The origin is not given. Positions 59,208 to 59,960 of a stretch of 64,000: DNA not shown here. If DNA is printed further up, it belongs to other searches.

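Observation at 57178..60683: Upf1-like SF1 helicase preceded by a small REase-like protein and a GIY-YIG nuclease (a 'split' helicase-nuclease module)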

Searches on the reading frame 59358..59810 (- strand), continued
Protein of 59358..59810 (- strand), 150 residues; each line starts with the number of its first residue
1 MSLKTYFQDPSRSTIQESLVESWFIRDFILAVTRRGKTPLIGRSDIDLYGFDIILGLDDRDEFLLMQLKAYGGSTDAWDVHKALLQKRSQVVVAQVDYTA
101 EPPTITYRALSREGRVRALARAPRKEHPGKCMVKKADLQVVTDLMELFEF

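Call 49: find_related_loci(query=A3, collection=metagenome_contigs, flank=6000)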
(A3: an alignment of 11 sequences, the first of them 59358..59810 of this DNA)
Query A3 (150 aa) in metagenome_contigs; peptide patterns used: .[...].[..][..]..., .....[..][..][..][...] (x = any residue, [..] = any of these).
600 stretches matched a pattern (row limit reached: there are more); 10 encode a relative of the query (tblastn E <= 1e-3); 10 distinct loci.
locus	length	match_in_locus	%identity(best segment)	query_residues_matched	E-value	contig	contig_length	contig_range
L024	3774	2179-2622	69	1-148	4e-68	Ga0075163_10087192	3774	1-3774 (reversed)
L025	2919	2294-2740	68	1-149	7e-67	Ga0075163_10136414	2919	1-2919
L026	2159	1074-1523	62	1-150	3e-65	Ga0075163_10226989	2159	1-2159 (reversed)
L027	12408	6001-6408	32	6-142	4e-22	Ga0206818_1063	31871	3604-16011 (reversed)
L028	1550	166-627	29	6-149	2e-16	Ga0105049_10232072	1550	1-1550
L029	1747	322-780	29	6-148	2e-15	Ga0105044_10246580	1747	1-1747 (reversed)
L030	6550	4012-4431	28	13-149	4e-14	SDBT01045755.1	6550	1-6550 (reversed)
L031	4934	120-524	25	16-147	9e-13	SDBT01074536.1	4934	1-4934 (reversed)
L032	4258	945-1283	26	13-124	1e-11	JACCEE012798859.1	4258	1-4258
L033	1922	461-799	26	13-124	3e-11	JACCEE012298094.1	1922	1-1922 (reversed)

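Call 57: search_protein_families(library=padloc, proteins=[L022:212-1345:+, L026:1-1077:+, L025:1254-2276:+, L001:8738-9997:+, L005:4083-5144:+, L001:10615-11190:+, L022:4998-9851:+], max_evalue=0.01)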
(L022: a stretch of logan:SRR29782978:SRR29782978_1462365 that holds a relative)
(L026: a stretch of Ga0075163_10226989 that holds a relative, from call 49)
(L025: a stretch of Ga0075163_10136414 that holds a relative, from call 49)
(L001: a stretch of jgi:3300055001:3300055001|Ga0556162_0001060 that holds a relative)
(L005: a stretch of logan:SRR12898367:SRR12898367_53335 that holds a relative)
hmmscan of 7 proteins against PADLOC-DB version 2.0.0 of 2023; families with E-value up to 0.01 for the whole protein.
L022:212-1345:+ (377 aa): 0 families

L026:1-1077:+ (358 aa): 0 families

L025:1254-2276:+ (340 aa): 0 families

L001:8738-9997:+ (419 aa): 4 families
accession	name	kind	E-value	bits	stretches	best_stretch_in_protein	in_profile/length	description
PDLC03854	LmuA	-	2.6e-11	41.2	1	35-85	31-79/345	-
PDLC04676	PDC-M48B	-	2.8e-08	31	1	33-93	34-91/357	-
PDLC03805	RTasMBL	-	5.2e-07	27.1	1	54-88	39-73/322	DRT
PDLC02158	Avs1a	-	0.00017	18.9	0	56-83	44-71/392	-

L005:4083-5144:+ (353 aa): 0 families

L001:10615-11190:+ (191 aa): 0 families

L022:4998-9851:+ (1618 aa): 0 families

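Call 72: search_protein_families(library=pfam, proteins=[L022:212-1345:+, L026:1-1077:+, L025:1254-2276:+, L015:1922-3118:+, L028:637-1350:+, L030:2548-3711:+, L030:4785-5966:+, L031:764-1204:+], max_evalue=0.01)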
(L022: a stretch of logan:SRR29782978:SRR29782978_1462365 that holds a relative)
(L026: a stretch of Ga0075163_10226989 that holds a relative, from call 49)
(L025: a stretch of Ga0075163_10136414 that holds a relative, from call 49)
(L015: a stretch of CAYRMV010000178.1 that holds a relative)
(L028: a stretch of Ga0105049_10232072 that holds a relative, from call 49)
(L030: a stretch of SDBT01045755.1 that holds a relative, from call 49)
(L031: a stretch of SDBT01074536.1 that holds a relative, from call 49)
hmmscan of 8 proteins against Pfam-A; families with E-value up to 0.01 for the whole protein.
L022:212-1345:+ (377 aa): 0 families

L026:1-1077:+ (358 aa): 1 family
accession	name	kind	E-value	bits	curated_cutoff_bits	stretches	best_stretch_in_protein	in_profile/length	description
PF10117.15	McrBC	-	5.1e-53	180.5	23.9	1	1-292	18-318/318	McrBC 5-methylcytosine restriction system component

L025:1254-2276:+ (340 aa): 1 family
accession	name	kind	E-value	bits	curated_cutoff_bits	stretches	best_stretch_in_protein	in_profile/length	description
PF03167.25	UDG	-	1.3e-10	42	24.3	1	126-300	7-128/141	Uracil DNA glycosylase superfamily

L015:1922-3118:+ (398 aa): 1 family
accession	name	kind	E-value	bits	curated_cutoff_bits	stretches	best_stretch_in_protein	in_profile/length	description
PF00756.26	Esterase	-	7.7e-14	52.5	22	1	38-187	1-151/251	Putative esterase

L028:637-1350:+ (237 aa): 2 families
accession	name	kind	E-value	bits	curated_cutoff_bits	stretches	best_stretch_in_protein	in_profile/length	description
PF03372.29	Exo_endo_phos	-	1e-07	32.4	24.5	1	4-207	1-206/225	Endonuclease/Exonuclease/phosphatase family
PF14529.12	Exo_endo_phos_2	-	0.00066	20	27.4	1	117-230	17-115/117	Endonuclease-reverse transcriptase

L030:2548-3711:+ (387 aa): 3 families
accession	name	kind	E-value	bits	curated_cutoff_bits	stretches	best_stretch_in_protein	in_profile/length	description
PF04313.20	HSDR_N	-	1.2e-08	35.6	25.1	1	71-144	117-197/198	Type I restriction enzyme R protein N terminus (HSDR_N)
PF18899.5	DUF5655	-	4.6e-07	30.3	24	1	273-385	2-108/109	Domain of unknown function (DUF5655)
PF13588.12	HSDR_N_2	-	6.6e-05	23.4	25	1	79-141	36-99/110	Type I restriction enzyme R protein N terminus (HSDR_N)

L030:4785-5966:+ (393 aa): 1 family
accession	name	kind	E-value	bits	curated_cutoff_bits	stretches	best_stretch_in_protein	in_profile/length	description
PF18731.6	HEPN_Swt1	-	1.3e-05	25.9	27.5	1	256-383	5-112/115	Swt1-like HEPN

L031:764-1204:+ (146 aa): 0 families

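Call 75: list_cluster_members(proteins=[window:59358-59810:-, window:57178-59322:-, window:59871-60683:-, window:60742-61698:-])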
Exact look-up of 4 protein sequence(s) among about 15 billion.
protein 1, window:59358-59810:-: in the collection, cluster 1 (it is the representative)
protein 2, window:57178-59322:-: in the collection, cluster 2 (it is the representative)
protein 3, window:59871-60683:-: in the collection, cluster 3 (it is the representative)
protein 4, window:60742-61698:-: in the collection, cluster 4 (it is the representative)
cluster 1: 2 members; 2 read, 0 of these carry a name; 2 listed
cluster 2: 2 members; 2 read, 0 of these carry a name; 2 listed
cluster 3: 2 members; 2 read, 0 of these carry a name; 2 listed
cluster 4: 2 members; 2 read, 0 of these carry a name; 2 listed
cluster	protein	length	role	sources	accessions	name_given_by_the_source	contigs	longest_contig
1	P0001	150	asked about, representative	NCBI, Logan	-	-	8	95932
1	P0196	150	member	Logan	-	-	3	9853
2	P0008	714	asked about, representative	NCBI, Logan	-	-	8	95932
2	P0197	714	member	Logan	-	-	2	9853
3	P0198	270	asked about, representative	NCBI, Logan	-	-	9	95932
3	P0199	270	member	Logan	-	-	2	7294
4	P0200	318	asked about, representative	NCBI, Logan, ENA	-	-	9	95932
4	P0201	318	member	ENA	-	-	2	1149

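Call 76: find_related_loci(query=A3, collection=viral_contigs, flank=6000)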
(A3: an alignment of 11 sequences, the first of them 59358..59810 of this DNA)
Query A3 (150 aa) in viral_contigs; peptide patterns used: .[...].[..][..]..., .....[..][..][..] (x = any residue, [..] = any of these).
69 stretches matched a pattern, but none encodes a relative of the query by tblastn (E <= 1e-3).

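Call 79: search_dna_similar(query=window:59358-59810:-, collection=plasmids, mode=protein, max_evalue=0.001, max_rows=15)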
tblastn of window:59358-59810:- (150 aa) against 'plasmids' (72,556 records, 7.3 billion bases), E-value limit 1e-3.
No match.

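Call 82: search_protein_families(library=pfam, proteins=[L017:6267-7907:+, L017:4831-6309:+, L017:3535-4548:+, L017:858-3023:+, L016:4218-6734:+, L016:3073-4215:+, L016:6721-7239:+, L032:2-844:+, L027:4594-5316:+, L027:6503-7069:-], max_evalue=0.001)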
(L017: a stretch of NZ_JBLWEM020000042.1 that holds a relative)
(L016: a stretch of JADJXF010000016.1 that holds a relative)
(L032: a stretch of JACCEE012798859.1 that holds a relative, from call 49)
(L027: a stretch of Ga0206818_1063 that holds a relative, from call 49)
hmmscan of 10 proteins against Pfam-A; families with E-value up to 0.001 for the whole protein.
L017:6267-7907:+ (546 aa): 12 families
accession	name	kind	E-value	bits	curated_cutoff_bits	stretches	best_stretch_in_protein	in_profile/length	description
PF01645.23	Glu_synthase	-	5.2e-58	197.4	20.4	1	190-516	67-367/369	Conserved region in glutamate synthase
PF00037.32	Fer4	-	7.5e-11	41.8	21.1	2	26-46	4-24/24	4Fe-4S binding domain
PF13237.11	Fer4_10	-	8.6e-10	38.8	25.5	1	24-95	3-53/53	4Fe-4S dicluster domain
PF13183.11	Fer4_8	-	1.4e-09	38.8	27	1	28-97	3-67/68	4Fe-4S dicluster domain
PF13484.11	Fer4_16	-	1.5e-09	38.9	30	1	29-96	1-65/66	4Fe-4S double cluster binding domain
PF12838.12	Fer4_7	-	3.7e-09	37.3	27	2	29-50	1-22/52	4Fe-4S dicluster domain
PF13187.11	Fer4_9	-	2e-08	34.6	27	1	29-99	1-52/52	4Fe-4S dicluster domain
PF12837.12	Fer4_6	-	3e-07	30.5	25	1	22-45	1-24/24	4Fe-4S binding domain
PF13534.11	Fer4_17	-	2.4e-06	28.4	22.2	1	29-97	1-59/61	4Fe-4S dicluster domain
PF14697.11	Fer4_21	-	1.5e-05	25.5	35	1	80-99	37-57/59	4Fe-4S dicluster domain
PF12797.12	Fer4_2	-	0.00012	22.3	24.5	1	24-41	4-21/22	4Fe-4S binding domain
PF25160.1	LdpA_Fe-S-bd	-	0.00018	21.7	27.6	0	74-99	18-43/49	LdpA Fe-S cluster-binding domain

L017:4831-6309:+ (492 aa): 0 families

L017:3535-4548:+ (337 aa): 6 families
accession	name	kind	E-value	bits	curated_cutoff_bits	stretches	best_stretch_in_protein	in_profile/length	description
PF07885.22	Ion_trans_2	-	5e-17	62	22.5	1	24-96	2-77/79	Ion channel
PF22614.2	Slo-like_RCK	-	1.5e-10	41.2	24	1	113-216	3-118/119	Calcium-activated potassium channel slowpoke-like RCK domain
PF02254.24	TrkA_N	-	4e-08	34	23.8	1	116-238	1-115/116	TrkA-N domain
PF06241.17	Castor_Poll_mid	-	3.5e-07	30.6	26.7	1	241-334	2-91/104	Castor and Pollux, part of voltage-gated ion channel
PF00520.37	Ion_trans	-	4.1e-06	26.6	25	1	18-88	131-225/241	Ion transport protein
PF00060.32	Lig_chan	-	0.00015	22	30.8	1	40-103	39-101/146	Ligand-gated ion channel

L017:858-3023:+ (721 aa): 3 families
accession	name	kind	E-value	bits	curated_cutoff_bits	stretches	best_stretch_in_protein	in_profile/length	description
PF00702.32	Hydrolase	-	4e-13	50.6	26.4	1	47-245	3-183/191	haloacid dehalogenase-like hydrolase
PF13419.12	HAD_2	-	5.5e-11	43.3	23.8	1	111-257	32-176/178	Haloacid dehalogenase-like hydrolase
PF13242.12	Hydrolase_like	-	0.00039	20.7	22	1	219-259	8-48/75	HAD-hyrolase-like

L016:4218-6734:+ (838 aa): 3 families
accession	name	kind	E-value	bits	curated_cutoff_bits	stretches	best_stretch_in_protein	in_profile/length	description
PF07728.20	AAA_5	-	2.4e-14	53.9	22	1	625-704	66-139/139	AAA domain (dynein-related subfamily)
PF01878.24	EVE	-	5.8e-07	30.1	23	1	188-321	2-144/145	EVE domain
PF00004.35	AAA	-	0.00014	22.8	21.2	0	337-350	2-15/131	ATPase family associated with various cellular activities (AAA)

L016:3073-4215:+ (380 aa): 0 families

L016:6721-7239:+ (172 aa): 1 family
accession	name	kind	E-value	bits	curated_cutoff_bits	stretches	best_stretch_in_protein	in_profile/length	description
PF10117.15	McrBC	-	7.3e-08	32.1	23.9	1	50-122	2-72/318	McrBC 5-methylcytosine restriction system component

L032:2-844:+ (280 aa): 1 family
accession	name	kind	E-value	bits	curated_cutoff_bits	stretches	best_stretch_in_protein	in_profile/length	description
PF01645.23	Glu_synthase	-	6.1e-48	164.3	20.4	1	7-250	137-367/369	Conserved region in glutamate synthase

L027:4594-5316:+ (240 aa): 1 family
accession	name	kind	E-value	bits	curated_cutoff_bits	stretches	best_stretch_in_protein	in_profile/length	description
PF12686.12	DUF3800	-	8.6e-05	23.7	21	1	10-172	1-123/149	Protein of unknown function (DUF3800)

L027:6503-7069:- (188 aa): 0 families

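Call 85: find_homologous_proteins(query=L001:10615-11190:+, max_evalue=0.001)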
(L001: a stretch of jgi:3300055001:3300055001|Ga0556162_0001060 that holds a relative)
Query L001:10615-11190:+ (191 aa): 14 proteins with E <= 0.001 among 61 candidates.
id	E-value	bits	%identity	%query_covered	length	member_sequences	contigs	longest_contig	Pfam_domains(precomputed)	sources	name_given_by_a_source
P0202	5.3e-118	410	93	100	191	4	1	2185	-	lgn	-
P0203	3.5e-89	316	68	99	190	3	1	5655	-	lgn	-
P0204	1.4e-86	307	70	98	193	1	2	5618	-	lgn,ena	-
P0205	4.0e-76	273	70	88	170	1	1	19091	-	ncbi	ncbi:MAG: hypothetical protein ABI432_02080 [Flavobacteriales bacterium]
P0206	6.4e-69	249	69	81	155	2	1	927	-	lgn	-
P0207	2.5e-67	244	60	95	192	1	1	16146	-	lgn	-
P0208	1.2e-64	235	61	88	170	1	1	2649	-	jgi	jgi:hypothetical protein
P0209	3.1e-31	126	38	97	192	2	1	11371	-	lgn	-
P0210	2.4e-29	120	43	72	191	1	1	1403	-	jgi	jgi:hypothetical protein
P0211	5.2e-28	116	37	95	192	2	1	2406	-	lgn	-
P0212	8.2e-28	115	39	95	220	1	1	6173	-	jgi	-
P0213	2.9e-22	97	35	84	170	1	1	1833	-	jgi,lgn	jgi:hypothetical protein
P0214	2.0e-20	91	37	96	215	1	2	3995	-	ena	-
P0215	3.7e-17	80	40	71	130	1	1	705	-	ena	-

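Call 87: fold_search(model_id=the predicted structure, library=viral)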
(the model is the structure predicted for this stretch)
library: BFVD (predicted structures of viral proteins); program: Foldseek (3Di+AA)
matches with E <= 10: 541; with E <= 0.001: 1
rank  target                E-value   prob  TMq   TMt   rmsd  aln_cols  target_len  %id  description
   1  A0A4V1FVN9            8.9e-04  1.00  0.46  0.49   5.8       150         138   14  (no name in the UniProt tables at hand)
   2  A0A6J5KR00            2.0e-03  1.00  0.51  0.53   5.6       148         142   11  Uncharacterized protein [uncultured Caudovirales phage]
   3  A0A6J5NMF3            2.0e-03  0.99  0.47  0.39   7.4       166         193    8  Uncharacterized protein [uncultured Caudovirales phage]
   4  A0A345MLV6            3.2e-03  1.00  0.47  0.48   6.2       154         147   13  (no name in the UniProt tables at hand)
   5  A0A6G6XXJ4            3.4e-03  1.00  0.47  0.51   5.5       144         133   11  Uncharacterized protein [Ochrobactrum phage vB_OspP_OH]
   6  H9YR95                3.7e-03  0.91  0.38  0.28   8.1       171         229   12  (no name in the UniProt tables at hand)
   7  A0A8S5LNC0            3.9e-03  0.99  0.45  0.44   8.3       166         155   13  Holliday junction resolvase [Siphoviridae sp. ctsf32]
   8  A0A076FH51            3.9e-03  0.99  0.45  0.20   7.3       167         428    8  Uncharacterized protein [Aureococcus anophagefferens virus]
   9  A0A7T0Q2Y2            5.0e-03  0.96  0.38  0.39   6.0       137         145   13  (no name in the UniProt tables at hand)
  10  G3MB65                5.3e-03  1.00  0.54  0.49   5.7       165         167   10  Gp685 [Bacillus phage G]
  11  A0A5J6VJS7            5.3e-03  0.95  0.37  0.31   5.5       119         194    8  Uncharacterized protein [Megaviridae environmental sample]
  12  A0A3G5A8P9            5.6e-03  0.94  0.41  0.18   7.6       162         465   12  C2H2-type domain-containing protein [Hyperionvirus sp.]
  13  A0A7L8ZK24            6.0e-03  0.99  0.44  0.43   4.8       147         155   10  (no name in the UniProt tables at hand)
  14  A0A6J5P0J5            6.4e-03  1.00  0.52  0.51   4.7       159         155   18  Uncharacterized protein [uncultured Caudovirales phage]
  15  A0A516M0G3            7.2e-03  0.97  0.44  0.43   5.8       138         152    6  (no name in the UniProt tables at hand)
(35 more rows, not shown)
